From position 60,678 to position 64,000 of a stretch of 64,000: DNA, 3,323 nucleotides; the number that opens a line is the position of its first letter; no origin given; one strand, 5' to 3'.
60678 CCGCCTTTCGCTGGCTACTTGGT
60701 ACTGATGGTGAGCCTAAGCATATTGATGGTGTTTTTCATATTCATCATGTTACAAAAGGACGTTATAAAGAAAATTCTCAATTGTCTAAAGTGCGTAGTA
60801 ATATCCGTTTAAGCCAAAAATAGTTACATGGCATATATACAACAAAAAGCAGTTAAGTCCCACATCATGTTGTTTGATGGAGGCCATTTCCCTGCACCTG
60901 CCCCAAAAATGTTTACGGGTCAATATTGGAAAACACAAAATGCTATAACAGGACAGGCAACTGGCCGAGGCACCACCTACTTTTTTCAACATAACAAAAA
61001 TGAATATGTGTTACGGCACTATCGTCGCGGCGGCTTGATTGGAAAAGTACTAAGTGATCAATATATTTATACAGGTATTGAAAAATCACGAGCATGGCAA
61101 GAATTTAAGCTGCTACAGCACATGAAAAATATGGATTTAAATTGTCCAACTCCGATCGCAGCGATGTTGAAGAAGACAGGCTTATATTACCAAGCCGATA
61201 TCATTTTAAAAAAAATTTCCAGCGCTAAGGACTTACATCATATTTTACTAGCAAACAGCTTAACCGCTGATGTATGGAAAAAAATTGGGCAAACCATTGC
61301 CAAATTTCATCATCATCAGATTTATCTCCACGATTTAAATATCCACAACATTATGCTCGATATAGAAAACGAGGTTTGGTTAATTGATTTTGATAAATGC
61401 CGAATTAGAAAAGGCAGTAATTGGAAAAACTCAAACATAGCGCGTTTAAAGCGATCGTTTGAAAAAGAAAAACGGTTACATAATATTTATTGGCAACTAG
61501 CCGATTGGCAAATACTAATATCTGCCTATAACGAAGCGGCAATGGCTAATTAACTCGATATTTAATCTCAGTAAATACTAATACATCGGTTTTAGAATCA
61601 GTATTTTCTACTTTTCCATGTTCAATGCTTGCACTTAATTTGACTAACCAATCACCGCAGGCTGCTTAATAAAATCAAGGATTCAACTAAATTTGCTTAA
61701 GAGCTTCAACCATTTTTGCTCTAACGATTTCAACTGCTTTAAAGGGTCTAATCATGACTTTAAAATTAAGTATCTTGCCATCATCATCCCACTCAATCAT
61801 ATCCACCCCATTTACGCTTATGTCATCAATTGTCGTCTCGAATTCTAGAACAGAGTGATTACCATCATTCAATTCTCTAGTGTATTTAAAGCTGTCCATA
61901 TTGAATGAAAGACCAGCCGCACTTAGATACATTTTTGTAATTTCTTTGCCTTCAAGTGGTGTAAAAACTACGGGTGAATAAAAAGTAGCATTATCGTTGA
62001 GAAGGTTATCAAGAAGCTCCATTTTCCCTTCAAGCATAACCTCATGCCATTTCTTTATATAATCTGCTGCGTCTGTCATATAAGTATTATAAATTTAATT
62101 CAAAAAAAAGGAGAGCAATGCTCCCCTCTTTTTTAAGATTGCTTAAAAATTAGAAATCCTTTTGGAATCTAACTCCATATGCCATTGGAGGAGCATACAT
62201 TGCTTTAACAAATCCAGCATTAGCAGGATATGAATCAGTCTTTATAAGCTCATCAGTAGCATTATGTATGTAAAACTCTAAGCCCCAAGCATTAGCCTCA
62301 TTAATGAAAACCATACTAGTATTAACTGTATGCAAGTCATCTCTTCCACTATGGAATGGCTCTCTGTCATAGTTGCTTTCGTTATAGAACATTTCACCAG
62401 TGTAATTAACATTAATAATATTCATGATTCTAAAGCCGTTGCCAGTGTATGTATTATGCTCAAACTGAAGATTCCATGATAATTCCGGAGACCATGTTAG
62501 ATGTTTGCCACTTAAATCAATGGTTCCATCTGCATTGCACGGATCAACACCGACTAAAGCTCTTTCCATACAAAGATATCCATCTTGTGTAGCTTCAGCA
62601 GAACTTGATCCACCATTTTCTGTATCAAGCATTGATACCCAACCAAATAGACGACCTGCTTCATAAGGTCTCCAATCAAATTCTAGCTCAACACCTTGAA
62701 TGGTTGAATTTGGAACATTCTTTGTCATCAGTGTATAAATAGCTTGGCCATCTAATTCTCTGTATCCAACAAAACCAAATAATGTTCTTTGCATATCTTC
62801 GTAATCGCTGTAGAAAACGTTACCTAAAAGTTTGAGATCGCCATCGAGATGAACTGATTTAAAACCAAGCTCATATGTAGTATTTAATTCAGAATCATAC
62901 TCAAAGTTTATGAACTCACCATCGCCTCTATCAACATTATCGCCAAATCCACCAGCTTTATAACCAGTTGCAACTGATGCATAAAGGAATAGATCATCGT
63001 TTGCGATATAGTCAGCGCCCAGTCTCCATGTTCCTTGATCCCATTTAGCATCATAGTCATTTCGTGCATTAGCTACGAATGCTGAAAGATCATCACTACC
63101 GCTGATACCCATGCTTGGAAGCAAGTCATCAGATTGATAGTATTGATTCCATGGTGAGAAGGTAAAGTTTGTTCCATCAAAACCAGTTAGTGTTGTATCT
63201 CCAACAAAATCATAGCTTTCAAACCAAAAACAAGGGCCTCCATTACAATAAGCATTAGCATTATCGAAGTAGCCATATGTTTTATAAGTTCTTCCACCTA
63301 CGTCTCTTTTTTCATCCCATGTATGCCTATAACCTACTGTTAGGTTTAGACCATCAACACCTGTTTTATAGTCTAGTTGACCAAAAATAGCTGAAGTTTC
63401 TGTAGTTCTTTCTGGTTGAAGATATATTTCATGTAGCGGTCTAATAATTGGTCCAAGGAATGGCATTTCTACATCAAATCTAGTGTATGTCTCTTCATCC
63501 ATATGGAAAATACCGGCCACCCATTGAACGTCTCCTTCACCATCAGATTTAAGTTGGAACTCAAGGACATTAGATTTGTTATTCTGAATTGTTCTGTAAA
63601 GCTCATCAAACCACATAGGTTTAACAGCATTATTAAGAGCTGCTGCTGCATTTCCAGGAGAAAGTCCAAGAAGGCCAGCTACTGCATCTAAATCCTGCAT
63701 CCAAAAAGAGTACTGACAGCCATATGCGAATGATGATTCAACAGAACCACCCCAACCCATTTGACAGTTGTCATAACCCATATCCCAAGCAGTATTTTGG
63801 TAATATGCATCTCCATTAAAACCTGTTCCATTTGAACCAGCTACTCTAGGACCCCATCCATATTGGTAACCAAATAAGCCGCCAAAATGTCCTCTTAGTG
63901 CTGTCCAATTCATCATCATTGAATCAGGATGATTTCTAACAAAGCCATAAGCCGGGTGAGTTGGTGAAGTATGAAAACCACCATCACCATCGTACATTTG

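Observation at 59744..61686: ~1.9-kb G+C-rich insertion carrying a glycosyltransferase and Kdo kinase beside tRNA-Gly(GCC)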

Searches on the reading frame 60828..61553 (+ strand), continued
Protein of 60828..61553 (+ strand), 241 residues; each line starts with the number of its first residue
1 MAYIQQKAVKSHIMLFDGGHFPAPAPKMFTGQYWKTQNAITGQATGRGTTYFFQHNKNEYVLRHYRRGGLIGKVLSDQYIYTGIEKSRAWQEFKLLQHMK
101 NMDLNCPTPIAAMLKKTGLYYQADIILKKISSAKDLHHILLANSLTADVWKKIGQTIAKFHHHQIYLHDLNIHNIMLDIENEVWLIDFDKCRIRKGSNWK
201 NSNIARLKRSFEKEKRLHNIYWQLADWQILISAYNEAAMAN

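Call 27: find_encoding_contigs(protein=P0135, flank=10000, max_places=3)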
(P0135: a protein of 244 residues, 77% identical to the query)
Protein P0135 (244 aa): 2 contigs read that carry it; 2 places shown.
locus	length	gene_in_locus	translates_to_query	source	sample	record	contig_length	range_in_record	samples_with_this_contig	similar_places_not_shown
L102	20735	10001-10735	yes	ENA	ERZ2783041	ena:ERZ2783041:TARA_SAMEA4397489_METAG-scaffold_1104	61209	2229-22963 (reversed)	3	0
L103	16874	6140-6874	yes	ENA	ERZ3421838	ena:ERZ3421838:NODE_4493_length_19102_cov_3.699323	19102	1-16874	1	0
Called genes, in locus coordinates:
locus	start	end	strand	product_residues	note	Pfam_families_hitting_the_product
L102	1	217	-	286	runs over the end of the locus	PF12122:Rhomboid_N, PF01694:Rhomboid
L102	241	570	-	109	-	PF00581:Rhodanese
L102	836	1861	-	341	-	PF08240:ADH_N, PF16912:Glu_dehyd_C, PF00107:ADH_zinc_N, PF13602:ADH_zinc_N_2 (weak)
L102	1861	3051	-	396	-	PF00155:Aminotran_1_2, PF00464:SHMT (faint)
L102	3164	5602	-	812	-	PF00990:GGDEF, PF00563:EAL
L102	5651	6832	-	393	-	-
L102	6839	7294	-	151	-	PF12849:PBP_like_2 (weak)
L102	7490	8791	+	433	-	PF04413:Glycos_transf_N, PF00534:Glycos_transf_1 (weak)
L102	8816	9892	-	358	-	PF20706:GT4-conflict, PF00534:Glycos_transf_1, PF13692:Glyco_trans_1_4, PF13524:Glyco_trans_1_2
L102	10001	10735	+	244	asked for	PF06293:Kdo, PF01636:APH (faint), PF01163:RIO1 (weak), PF00069:Pkinase (weak), PF19974:TCAD9 (weak)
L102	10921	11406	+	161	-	PF01467:CTP_transf_like, PF08218:Citrate_ly_lig (weak)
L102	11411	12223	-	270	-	PF01149:Fapy_DNA_glyco, PF06831:H2TH, PF06827:zf-FPG_IleRS (weak)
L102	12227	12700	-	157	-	-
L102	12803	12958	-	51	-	PF00471:Ribosomal_L33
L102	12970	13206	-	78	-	PF00830:Ribosomal_L28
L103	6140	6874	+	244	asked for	PF06293:Kdo, PF01636:APH (faint), PF01163:RIO1 (weak), PF00069:Pkinase (weak), PF19974:TCAD9 (weak)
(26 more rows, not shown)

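Call 79: find_related_loci(query=window:60828-61550:+, collection=viral_contigs, flank=8000)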
Query window:60828-61550:+ (241 aa) in viral_contigs; peptide patterns used: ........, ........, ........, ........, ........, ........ (x = any residue, [..] = any of these).
2 stretches matched a pattern; 1 encode a relative of the query (tblastn E <= 1e-3); 1 distinct loci.
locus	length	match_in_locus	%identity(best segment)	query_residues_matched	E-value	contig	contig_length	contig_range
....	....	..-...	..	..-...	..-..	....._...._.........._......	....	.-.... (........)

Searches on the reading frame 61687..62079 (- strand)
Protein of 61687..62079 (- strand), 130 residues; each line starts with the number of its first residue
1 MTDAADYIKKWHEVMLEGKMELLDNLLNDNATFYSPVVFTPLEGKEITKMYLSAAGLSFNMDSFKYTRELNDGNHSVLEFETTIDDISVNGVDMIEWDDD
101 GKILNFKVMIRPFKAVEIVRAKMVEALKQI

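Call 7: search_protein_families(library=pfam, proteins=[window:61687-62079:-], max_evalue=0.01)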
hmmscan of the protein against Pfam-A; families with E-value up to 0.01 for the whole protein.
window:61687-62079:- (130 aa): 1 family
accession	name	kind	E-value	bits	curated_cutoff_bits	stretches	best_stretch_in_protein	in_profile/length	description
PF12680.13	SnoaL_2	-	1.2e-06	29.5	27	1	9-104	2-100/102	SnoaL-like domain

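Call 8: search_protein_families(library=ncbifam, proteins=[window:61687-62079:-], max_evalue=0.01)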
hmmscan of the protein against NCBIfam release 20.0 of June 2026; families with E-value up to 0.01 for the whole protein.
window:61687-62079:- (130 aa): 0 families

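Call 17: find_encoding_contigs(protein=window:61687-62079:-, flank=10000, max_places=8)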
Protein window:61687-62079:- (130 aa): 2 contigs read that carry it; 2 places shown.
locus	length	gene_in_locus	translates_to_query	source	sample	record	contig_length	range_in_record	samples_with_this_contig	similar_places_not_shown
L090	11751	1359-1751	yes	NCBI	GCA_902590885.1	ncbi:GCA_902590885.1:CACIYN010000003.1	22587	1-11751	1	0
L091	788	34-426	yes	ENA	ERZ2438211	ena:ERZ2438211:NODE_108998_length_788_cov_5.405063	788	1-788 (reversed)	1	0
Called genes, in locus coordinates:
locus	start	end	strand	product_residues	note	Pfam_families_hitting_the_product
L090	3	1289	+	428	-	?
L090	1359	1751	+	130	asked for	PF12680:SnoaL_2 (weak)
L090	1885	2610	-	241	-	PF06293:Kdo, PF01163:RIO1 (weak), PF00069:Pkinase (faint)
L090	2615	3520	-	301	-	-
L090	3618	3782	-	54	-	-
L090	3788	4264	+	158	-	PF13279:4HBT_2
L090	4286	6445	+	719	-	PF20656:MS_N, PF20658:MSG_insertion, PF01274:MS_TIM-barrel, PF20659:MS_C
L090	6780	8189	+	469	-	PF00224:PK, PF02887:PK_C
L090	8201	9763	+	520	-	PF00474:SSF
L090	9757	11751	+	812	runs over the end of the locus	PF00933:Glyco_hydro_3, PF01915:Glyco_hydro_3_C, PF18559:Exop_C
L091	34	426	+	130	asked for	PF12680:SnoaL_2 (weak)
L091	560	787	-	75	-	?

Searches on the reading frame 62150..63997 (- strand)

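Call 7: search_protein_families(library=pfam, proteins=[window:62150-63997:-], max_evalue=0.01)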
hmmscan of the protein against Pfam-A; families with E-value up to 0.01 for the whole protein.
window:62150-63997:- (615 aa): 1 family
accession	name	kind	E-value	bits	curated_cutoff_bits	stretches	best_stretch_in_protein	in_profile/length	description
PF00593.30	TonB_dep_Rec_b-barrel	-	4.7e-24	86.5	27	1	44-561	17-418/436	TonB dependent receptor-like, beta-barrel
